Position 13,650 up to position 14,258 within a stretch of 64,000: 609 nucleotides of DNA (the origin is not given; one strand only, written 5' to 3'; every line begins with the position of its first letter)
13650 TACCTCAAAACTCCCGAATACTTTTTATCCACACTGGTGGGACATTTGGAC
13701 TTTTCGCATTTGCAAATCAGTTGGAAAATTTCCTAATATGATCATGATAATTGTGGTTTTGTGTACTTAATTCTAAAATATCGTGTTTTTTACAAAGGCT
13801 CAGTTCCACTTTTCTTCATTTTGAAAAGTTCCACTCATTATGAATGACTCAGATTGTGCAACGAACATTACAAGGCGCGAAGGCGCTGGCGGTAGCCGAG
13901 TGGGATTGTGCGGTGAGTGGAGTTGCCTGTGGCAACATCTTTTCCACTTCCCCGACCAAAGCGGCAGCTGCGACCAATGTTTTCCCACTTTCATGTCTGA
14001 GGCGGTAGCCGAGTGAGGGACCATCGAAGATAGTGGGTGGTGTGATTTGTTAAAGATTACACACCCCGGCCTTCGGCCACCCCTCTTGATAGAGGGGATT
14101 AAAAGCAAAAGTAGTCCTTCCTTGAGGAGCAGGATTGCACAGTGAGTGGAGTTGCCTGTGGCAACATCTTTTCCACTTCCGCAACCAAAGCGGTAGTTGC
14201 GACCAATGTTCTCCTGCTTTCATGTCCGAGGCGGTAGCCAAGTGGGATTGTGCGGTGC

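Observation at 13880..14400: G+C-rich, internally duplicated, highly self-complementary core inside element copy A - candidate structured RNA in a low-GC genome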

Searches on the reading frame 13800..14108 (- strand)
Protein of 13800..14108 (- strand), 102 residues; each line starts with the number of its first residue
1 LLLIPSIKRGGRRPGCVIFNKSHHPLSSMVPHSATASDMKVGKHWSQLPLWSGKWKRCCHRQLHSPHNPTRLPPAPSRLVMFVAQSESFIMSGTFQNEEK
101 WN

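Call 48: find_homologous_proteins(query=window:13800-14108:-, max_evalue=0.01)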
Query window:13800-14108:-: 1 candidates shared short words with the query, none scored E <= 0.01.
